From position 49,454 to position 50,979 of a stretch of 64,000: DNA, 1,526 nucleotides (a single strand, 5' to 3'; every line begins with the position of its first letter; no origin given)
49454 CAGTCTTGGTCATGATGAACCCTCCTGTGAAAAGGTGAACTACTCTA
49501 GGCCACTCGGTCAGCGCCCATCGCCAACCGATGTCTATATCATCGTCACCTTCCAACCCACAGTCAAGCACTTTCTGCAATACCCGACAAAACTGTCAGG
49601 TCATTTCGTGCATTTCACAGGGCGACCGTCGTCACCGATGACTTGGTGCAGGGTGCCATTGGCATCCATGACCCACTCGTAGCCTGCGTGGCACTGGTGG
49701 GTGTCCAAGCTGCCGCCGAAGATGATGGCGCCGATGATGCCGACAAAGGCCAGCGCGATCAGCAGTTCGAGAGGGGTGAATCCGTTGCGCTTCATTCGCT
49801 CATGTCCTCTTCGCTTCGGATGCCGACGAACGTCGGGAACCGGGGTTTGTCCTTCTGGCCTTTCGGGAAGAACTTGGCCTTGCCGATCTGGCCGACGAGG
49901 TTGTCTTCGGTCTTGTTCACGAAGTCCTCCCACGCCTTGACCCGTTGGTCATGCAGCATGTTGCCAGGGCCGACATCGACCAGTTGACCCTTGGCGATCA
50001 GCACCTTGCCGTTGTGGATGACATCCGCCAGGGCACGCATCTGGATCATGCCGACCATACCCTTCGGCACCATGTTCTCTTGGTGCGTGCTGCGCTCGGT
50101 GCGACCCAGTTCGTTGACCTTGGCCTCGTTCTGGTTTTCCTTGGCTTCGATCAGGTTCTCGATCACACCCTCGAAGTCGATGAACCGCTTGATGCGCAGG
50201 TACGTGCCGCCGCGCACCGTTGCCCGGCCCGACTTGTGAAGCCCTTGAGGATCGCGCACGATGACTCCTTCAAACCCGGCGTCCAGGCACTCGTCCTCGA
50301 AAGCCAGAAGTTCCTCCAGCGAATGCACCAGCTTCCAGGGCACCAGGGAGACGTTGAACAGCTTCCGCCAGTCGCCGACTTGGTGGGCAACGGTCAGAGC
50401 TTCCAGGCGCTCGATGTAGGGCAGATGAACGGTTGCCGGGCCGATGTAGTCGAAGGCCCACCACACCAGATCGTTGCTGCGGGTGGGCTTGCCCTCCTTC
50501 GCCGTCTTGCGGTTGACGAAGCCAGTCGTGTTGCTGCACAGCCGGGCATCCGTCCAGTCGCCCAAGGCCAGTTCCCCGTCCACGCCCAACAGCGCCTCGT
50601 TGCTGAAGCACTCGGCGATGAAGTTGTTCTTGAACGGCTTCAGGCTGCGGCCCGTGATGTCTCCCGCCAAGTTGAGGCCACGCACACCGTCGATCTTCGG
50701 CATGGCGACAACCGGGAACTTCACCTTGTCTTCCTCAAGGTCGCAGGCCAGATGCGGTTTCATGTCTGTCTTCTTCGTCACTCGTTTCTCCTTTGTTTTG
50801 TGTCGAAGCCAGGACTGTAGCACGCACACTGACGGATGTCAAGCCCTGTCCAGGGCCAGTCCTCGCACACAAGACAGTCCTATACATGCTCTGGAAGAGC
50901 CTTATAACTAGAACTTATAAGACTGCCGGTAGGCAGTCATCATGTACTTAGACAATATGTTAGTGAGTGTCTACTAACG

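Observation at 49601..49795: Phage-encoded minimal type IV pilin-like protein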

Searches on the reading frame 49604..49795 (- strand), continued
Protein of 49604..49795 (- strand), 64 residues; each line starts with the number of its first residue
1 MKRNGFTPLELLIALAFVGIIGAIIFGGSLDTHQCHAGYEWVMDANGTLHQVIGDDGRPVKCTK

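Call 106: search_solved_structures(query=A2, max_evalue=0.01, show_alignments=2)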
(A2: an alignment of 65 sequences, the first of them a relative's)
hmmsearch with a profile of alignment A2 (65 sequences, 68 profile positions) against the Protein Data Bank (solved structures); distinct sequences matched with E-value up to 0.01: 21.
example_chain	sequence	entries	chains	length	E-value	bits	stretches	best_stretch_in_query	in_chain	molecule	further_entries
9egp_A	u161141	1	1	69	3.5e-11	46.2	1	2-32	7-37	Geopilin domain 1 protein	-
7tgg_A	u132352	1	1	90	1.2e-10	44.5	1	2-31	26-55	Geopilin domain 1 protein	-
9laa_A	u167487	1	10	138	2.4e-10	43.5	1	2-43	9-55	Type IV pilin protein PilA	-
2m7g_A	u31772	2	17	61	2.1e-08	37.3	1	6-31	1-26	Geopilin domain 1 protein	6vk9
1oqw_A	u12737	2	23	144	2.9e-08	36.9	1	6-31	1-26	Fimbrial protein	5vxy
8tum_e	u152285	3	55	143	3.2e-08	36.7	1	6-31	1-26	Type IV major pilin protein PilA | Pilin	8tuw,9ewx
5kua_A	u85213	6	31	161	3.8e-08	36.5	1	6-31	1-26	pilin | Neisseria meningitidis PilE variant SB-GATDH | Neisseria meningitidis PilE, SB-DATDH variant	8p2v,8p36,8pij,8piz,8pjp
8p3b_A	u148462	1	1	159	5.2e-08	36.1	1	6-31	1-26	Fimbrial protein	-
2hi2_A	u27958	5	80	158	5.5e-08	36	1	6-31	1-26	Fimbrial protein | PilA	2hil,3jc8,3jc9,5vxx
1ay2_A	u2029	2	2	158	6.3e-08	35.8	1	6-31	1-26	TYPE 4 PILIN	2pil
8tj2_C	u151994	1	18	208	6.3e-08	35.8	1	6-31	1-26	Type IV major pilin protein PilA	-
3sok_A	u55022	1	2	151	6.5e-08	35.7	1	6-31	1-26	Fimbrial protein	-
6xxd_A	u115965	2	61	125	2.1e-07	34.1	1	6-34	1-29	PilA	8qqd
9lab_B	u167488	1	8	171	4.9e-07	33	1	2-29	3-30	MSHA major pilin subunit MshA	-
8tob_GA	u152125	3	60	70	2.1e-06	30.9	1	7-31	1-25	Fimbrial protein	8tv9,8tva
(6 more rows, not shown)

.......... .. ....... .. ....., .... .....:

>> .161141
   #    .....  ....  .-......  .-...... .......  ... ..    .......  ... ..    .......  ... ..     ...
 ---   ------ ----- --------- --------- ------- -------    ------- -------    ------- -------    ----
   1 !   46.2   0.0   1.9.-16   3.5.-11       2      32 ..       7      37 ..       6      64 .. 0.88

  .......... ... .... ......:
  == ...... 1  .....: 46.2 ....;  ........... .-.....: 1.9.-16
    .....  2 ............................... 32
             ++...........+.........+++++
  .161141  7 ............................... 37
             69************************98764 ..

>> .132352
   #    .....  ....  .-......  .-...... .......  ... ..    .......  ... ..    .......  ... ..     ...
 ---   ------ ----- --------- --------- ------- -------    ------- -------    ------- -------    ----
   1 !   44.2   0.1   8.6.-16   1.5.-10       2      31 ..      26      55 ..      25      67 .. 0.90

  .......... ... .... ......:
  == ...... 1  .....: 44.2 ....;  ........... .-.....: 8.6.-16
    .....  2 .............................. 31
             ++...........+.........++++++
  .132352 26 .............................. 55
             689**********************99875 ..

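Call 108: search_protein_families(library=padloc, proteins=[window:49604-49795:-], max_evalue=0.01)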
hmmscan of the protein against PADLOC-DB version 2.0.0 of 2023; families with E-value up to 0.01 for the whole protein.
window:49604-49795:- (64 aa): 0 families

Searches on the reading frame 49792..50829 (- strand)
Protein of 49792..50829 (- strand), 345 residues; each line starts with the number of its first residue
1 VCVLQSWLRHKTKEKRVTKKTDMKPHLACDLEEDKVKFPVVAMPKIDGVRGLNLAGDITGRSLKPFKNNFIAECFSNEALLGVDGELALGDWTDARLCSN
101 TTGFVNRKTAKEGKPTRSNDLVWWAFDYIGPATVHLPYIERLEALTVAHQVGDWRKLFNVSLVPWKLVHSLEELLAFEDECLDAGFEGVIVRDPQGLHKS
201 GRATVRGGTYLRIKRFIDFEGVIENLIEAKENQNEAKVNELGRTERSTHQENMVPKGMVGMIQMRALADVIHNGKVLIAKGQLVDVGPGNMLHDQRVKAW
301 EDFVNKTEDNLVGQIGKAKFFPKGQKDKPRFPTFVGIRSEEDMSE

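Call 7: search_dna_similar(query=window:49792-50829:-, collection=phages, mode=protein, max_rows=25)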
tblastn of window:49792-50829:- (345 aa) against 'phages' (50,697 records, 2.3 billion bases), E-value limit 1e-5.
Records with a match: 667; places in all: 669; records where one place covers at least 80% of the query: 661.
Best place of each record, by identity: <60% 667.
By first word of the organism name: Pseudomonas 352; Escherichia 68; Xanthomonas 29; Stenotrophomonas 28; Caulobacter 26; Acinetobacter 24; Vibrio 23; Rhodobacter 23; Burkholderia 9; Serratia 9; and 31 more.
By host as written in the record: Pseudomonas aeruginosa 143; Pseudomonas aeruginosa PAO1 94; - 51; Escherichia coli 31; Pseudomonas sp. 31; Rhodobacter capsulatus YW1 23; Stenotrophomonas maltophilia 16; Pseudomonas aeruginosa PA14 16; and 133 more.
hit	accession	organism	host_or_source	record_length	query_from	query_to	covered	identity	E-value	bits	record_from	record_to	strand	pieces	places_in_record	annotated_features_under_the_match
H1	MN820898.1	Sphingomonas phage vB_StuS_MMDA13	Sphingomonas turrisvirgatae MCT13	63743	21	343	94%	47.1%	5e-81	274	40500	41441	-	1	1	putative ATP-dependent DNA ligase | hypothetical protein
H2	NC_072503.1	Sphingomonas phage vB_StuS_MMDA13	Sphingomonas turrisvirgatae MCT13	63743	21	343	94%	47.1%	5e-81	274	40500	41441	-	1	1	putative ATP-dependent DNA ligase | hypothetical protein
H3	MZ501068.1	Escherichia phage FritzHoffmann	Escherichia coli K-12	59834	16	345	96%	44.0%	3e-70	243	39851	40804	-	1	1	ATP-dependent DNA ligase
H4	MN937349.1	Stenotrophomonas phage vB_SmaS_BUCT548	Stenotrophomonas maltophilia 824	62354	16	343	95%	44.3%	2e-71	246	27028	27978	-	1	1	putative ATP-dependent DNA ligase | hypothetical protein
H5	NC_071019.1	Stenotrophomonas phage vB_SmaS_BUCT548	Stenotrophomonas maltophilia 824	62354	16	343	95%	44.3%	2e-71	246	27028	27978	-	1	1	putative ATP-dependent DNA ligase | hypothetical protein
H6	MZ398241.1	Stenotrophomonas phage BUCT626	Stenotrophomonas maltophilia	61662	16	343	95%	44.3%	2e-71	246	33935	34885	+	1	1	putative ATP-dependent DNA ligase | hypothetical protein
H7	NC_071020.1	Stenotrophomonas phage BUCT626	Stenotrophomonas maltophilia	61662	16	343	95%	44.3%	2e-71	246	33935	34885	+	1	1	putative ATP-dependent DNA ligase | hypothetical protein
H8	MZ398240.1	Stenotrophomonas phage BUCT627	Stenotrophomonas maltophilia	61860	16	343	95%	44.3%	2e-71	246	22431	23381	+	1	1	putative ATP-dependent DNA ligase | hypothetical protein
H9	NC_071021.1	Stenotrophomonas phage BUCT627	Stenotrophomonas maltophilia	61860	16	343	95%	44.3%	2e-71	246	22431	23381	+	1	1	putative ATP-dependent DNA ligase | hypothetical protein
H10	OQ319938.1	Pseudomonas phage 20Sep420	Pseudomonas aeruginosa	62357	16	343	95%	44.3%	4e-71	245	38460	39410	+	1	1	hypothetical protein (x2)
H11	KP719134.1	Enterobacteria phage JenK1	Escherichia coli K-12 MG1655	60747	16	345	96%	43.7%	2e-69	241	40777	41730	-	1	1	DNA ligase | homing endonuclease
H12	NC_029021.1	Enterobacteria phage JenK1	Escherichia coli K-12 MG1655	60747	16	345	96%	43.7%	2e-69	241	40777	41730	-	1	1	DNA ligase | HNH endonuclease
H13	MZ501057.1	Escherichia phage ChristophMerian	Escherichia coli K-12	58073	23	345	94%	44.6%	3e-70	243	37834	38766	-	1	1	ATP-dependent DNA ligase | RNAseH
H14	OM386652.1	Escherichia phage vB_EcoS_ESCO3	Escherichia coli DH5a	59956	23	345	94%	44.6%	3e-70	243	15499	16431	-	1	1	DNA ligase | RNAseH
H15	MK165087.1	Escherichia phage BRET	Escherichia coli HER 1036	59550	23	345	94%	44.6%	3e-70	243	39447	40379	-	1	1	DNA ligase | RNAse H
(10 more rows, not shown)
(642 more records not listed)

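Call 46: search_protein_families(library=pfam, proteins=[window:49792-50829:-], max_evalue=0.01)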
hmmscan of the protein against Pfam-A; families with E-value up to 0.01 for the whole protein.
window:49792-50829:- (345 aa): 2 families
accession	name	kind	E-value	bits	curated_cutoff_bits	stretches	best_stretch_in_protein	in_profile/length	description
PF01068.26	DNA_ligase_A_M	-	1.8e-06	28.2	26.2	1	69-202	61-195/204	ATP dependent DNA ligase domain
PF14743.12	DNA_ligase_OB_2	-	0.0012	19.2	28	1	279-338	18-66/66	DNA ligase OB-like domain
